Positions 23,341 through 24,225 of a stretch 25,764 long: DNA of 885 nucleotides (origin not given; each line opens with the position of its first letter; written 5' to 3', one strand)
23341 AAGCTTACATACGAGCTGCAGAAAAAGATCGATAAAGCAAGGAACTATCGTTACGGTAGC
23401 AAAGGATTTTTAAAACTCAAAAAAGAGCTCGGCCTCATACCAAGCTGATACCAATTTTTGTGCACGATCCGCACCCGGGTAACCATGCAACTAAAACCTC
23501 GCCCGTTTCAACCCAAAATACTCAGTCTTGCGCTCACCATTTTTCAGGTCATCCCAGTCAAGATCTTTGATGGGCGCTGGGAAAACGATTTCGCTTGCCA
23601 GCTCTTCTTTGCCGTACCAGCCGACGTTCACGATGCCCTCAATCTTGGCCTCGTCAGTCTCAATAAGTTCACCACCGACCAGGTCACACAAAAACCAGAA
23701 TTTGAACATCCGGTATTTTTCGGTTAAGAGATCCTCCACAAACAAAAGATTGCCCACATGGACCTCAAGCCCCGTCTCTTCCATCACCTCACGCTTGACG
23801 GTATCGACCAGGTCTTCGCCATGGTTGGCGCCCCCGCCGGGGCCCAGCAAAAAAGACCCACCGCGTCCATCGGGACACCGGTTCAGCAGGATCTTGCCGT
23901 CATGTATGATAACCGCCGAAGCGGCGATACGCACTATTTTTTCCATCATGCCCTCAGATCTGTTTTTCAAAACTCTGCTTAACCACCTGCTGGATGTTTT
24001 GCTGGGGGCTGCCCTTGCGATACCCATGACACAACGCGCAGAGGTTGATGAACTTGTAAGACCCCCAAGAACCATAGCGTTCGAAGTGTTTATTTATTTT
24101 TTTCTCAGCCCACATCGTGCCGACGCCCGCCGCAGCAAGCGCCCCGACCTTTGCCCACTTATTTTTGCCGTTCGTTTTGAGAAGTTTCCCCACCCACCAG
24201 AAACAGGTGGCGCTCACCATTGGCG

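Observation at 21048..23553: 2.4-kb single-gene insertion (ankyrin-HExxH protein) bracketed by a duplicated, coding-conserved 3' end of the NUDIX gene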

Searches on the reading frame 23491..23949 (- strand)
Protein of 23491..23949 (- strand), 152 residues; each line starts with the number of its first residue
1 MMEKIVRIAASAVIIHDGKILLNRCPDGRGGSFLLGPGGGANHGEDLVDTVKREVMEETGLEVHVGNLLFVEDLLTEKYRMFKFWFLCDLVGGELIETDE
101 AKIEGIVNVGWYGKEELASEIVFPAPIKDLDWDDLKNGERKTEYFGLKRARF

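Call 14: find_homologous_proteins(query=window:23491-23949:-, max_evalue=0.00001)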
Query window:23491-23949:- (152 aa): 38 proteins with E <= 0.00001 among 85 candidates.
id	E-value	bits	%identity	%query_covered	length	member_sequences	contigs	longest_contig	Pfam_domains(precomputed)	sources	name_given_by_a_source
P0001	1.8e-96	338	100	99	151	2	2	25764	PF00293.35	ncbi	-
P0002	9.8e-66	239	72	99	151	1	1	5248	PF00293.35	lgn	-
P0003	3.0e-54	201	64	99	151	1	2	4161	PF00293.35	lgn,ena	-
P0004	7.2e-47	177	56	96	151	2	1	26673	PF00293.35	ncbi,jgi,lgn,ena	ncbi:MAG: NUDIX hydrolase [Candidatus Babeliales bacterium]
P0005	1.2e-42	164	51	96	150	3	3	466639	PF00293.35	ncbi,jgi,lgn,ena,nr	ncbi:MAG: NUDIX hydrolase [candidate division TM6 bacterium GW2011_GWF2_37_49]|nr:MAG: NUDIX hydrola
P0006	8.7e-41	157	50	98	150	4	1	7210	PF00293.35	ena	-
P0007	1.4e-40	157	50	96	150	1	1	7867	PF00293.35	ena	-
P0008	1.9e-40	156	51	96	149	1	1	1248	PF00293.35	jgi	-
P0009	2.5e-40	156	50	99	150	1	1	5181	PF00293.35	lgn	-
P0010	3.8e-40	155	50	98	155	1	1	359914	PF00293.35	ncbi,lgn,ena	-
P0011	4.7e-40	155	50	98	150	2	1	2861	PF00293.35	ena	-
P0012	1.4e-39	154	51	96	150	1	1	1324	PF00293.35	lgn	-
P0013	6.2e-38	148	49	96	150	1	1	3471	PF00293.35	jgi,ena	-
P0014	6.5e-38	148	48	99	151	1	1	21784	PF00293.35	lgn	-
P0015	1.1e-37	147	51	96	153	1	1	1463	PF00293.35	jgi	jgi:ADP-ribose pyrophosphatase YjhB (NUDIX family)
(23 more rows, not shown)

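Call 16: find_encoding_contigs(protein=P0002, flank=10000, max_places=4)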
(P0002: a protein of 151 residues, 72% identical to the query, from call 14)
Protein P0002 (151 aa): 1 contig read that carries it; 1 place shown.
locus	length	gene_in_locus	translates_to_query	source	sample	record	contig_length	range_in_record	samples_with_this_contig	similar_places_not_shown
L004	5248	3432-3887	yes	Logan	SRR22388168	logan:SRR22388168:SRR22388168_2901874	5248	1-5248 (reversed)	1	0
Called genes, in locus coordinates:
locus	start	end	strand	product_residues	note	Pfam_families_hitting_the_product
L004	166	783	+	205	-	-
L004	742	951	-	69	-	-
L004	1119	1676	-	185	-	-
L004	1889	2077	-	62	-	-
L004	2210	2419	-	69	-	PF13443:HTH_26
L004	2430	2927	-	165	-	-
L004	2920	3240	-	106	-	-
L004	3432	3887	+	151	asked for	PF00293:NUDIX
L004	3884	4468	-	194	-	PF01931:NTPase_I-T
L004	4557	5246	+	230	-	?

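Call 17: find_encoding_contigs(protein=P0003, flank=10000, max_places=4)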
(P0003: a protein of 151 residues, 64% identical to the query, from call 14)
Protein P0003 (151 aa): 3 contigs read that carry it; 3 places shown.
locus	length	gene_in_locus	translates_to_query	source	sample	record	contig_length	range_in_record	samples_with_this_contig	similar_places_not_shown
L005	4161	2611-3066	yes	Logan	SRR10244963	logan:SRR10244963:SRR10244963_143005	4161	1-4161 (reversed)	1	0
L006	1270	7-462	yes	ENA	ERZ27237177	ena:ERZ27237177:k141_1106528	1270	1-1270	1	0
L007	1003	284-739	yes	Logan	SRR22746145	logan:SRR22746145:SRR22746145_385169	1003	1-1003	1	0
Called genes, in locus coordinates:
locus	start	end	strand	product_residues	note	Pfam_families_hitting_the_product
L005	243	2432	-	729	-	PF13637:Ank_4 (faint), PF00023:Ank (faint), PF13606:Ank_3 (faint), PF12796:Ank_2, PF13857:Ank_5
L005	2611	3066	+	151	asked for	PF00293:NUDIX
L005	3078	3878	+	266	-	PF02811:PHP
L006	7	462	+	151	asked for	PF00293:NUDIX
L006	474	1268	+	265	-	?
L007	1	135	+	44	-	?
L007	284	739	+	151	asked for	PF00293:NUDIX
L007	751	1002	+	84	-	?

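Call 18: find_encoding_contigs(protein=P0004, flank=10000, max_places=4)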
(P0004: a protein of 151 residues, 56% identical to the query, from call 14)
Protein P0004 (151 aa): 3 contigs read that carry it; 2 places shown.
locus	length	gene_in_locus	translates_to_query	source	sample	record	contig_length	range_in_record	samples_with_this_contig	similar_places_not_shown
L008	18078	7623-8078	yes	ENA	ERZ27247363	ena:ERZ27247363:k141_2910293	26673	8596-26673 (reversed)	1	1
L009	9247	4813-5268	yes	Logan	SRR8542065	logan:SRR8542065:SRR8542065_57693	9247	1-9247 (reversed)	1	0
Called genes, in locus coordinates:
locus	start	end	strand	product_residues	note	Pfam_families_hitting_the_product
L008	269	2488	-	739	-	PF13431:TPR_17 (faint), PF00515:TPR_1 (faint), PF07719:TPR_2 (faint), PF13174:TPR_6 (faint), PF13176:TPR_7 (faint), PF13181:TPR_8 (faint), PF14559:TPR_19 (weak), PF12895:ANAPC3, +7 more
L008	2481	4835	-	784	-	PF00515:TPR_1 (weak), PF13424:TPR_12 (weak), PF13414:TPR_11, PF13414:TPR_11 (weak), PF25063:ARM_TT21_C (weak), PF00515:TPR_1 (weak), PF13424:TPR_12 (weak), PF13432:TPR_16 (weak), +13 more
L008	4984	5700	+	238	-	-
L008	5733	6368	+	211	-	PF02163:Peptidase_M50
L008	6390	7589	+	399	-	PF00579:tRNA-synt_1b, PF13275:S4_2 (weak)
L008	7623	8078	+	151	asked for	PF00293:NUDIX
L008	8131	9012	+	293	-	PF21686:LigD_Prim-Pol, PF01896:DNA_primase_S (weak)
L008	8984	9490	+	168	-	PF13298:LigD_N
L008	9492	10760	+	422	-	PF01566:Nramp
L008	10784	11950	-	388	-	-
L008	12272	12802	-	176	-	PF07931:CPT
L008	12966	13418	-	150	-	-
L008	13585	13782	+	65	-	PF04024:PspC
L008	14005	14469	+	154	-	PF00690:Cation_ATPase_N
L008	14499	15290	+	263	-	-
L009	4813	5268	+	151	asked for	PF00293:NUDIX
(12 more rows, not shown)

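Call 38: search_protein_families(library=pfam, proteins=[L005:3078-3878:+, L004:166-783:+, L004:1119-1676:-], max_evalue=0.001)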
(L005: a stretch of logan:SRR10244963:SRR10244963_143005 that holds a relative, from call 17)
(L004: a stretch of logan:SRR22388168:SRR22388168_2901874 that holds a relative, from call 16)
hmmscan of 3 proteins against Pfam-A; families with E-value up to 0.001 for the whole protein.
L005:3078-3878:+ (266 aa): 1 family
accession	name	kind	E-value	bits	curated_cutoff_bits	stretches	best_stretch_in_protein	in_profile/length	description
PF02811.25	PHP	-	1.5e-25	90.9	26.4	1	4-194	1-164/164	PHP domain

L004:166-783:+ (205 aa): 0 families

L004:1119-1676:- (185 aa): 0 families

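Call 43: find_encoding_contigs(protein=P0001, flank=10000, max_places=10)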
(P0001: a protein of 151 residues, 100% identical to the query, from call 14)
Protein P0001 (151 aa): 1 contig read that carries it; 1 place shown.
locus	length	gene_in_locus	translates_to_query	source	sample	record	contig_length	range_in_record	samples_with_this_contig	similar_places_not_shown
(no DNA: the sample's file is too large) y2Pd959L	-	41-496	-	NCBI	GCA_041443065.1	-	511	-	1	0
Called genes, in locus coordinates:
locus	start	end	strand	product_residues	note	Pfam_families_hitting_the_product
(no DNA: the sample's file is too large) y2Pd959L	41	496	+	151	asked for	PF00293:NUDIX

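Call 59: find_related_loci(query=A2, collection=genome_contigs, flank=10000)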
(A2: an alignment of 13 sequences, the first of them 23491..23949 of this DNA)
Query A2 (152 aa) in genome_contigs; peptide patterns used: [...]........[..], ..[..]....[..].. (x = any residue, [..] = any of these).
600 stretches matched a pattern (row limit reached: there are more); 275 encode a relative of the query (tblastn E <= 1e-3); the best 80 are kept; 80 distinct loci.
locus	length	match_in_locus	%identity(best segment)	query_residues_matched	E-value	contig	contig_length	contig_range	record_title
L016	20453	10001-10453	45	2-152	3e-42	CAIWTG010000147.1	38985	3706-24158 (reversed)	MAG: uncultured Chloroflexi bacterium isolate F14_bin-0218 genome assembly, contig: bin-0218:147/273, whole genome shotg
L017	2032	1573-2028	46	2-152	5e-39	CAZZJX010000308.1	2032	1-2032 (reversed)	MAG TPA_asm: uncultured Dehalococcoidales bacterium isolate SRP068000_co1_322 genome assembly, contig: NODE_171292_lengt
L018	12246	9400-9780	34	7-130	3e-15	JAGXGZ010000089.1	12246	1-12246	MAG: Roseobacter sp. isolate LH_M50 k141_1543360, whole genome shotgun sequence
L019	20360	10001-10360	33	7-124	5e-14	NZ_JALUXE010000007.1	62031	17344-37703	MAG: Roseovarius sp. isolate 131-447_metabat1_scaf2bin.008 131-447_scaffold_258_c1, whole genome shotgun sequence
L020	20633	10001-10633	50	1-67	2e-13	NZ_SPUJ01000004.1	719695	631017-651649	Nocardioides sp. 1609 Scaffold3_1, whole genome shotgun sequence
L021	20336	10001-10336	39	8-118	9e-13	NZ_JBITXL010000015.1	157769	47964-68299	Streptomyces sp. NPDC053542 NPDC053542_401_G1.ctg-0015, whole genome shotgun sequence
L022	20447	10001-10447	33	7-149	1e-12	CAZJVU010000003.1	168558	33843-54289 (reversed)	MAG TPA_asm: uncultured Candidatus Saccharibacteria bacterium isolate SRP200132_co1_144 genome assembly, contig: NODE_71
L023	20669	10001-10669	51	7-73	6e-12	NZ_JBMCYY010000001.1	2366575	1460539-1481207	Nocardioides sp. CPCC 205120 Scaffold1_1, whole genome shotgun sequence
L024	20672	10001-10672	48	2-71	6e-12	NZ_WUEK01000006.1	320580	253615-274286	Nocardioides flavescens strain YIM 123512 Scaffold6, whole genome shotgun sequence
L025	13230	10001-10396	31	7-135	8e-12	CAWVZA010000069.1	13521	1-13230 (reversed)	MAG TPA_asm: uncultured Sulfitobacter sp. isolate ERR3589572_binner12_92 genome assembly, contig: ERZ7462236.4027, whole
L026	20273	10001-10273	34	6-95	1e-11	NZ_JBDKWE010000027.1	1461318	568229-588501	Ekhidna sp. MALMAid0563 k141_35, whole genome shotgun sequence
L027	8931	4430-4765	38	8-119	2e-11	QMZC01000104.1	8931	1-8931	MAG: Archaeoglobales archaeon isolate B5_G16 B5_Guay16_scaffold_06490, whole genome shotgun sequence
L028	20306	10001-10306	34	7-107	2e-11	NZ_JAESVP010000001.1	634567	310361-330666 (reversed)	Fuscibacter oryzae strain KVB23 contig1, whole genome shotgun sequence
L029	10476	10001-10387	32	7-134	3e-11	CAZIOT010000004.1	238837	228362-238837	MAG TPA_asm: uncultured Rubellimicrobium sp. isolate binchicken_co179_395 genome assembly, contig: NODE_213_length_23883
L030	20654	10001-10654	52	2-73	3e-11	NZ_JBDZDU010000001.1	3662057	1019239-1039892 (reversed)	Nocardioides tweenelious strain CN2-186 contig1, whole genome shotgun sequence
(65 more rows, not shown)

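Call 93: search_protein_families(library=pfam, proteins=[L014:1189-1647:-], max_evalue=0.01)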
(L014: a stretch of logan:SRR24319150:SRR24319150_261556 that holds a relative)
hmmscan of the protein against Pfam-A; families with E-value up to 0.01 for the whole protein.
L014:1189-1647:- (152 aa): 0 families

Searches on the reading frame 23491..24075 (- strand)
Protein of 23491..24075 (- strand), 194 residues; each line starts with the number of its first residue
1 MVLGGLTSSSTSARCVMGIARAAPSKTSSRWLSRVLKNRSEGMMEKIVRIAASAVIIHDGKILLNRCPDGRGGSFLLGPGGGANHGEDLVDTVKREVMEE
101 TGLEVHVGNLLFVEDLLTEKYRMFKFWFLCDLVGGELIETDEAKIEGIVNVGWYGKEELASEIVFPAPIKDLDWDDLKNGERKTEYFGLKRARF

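Call 7: search_protein_families(library=pfam, proteins=[window:23491-24075:-], max_evalue=0.01)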
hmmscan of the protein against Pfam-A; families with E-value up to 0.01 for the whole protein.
window:23491-24075:- (194 aa): 1 family
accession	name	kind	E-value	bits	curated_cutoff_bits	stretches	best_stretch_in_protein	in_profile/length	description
PF00293.34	NUDIX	-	2.5e-12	47.4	21.1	1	50-159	4-118/134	NUDIX domain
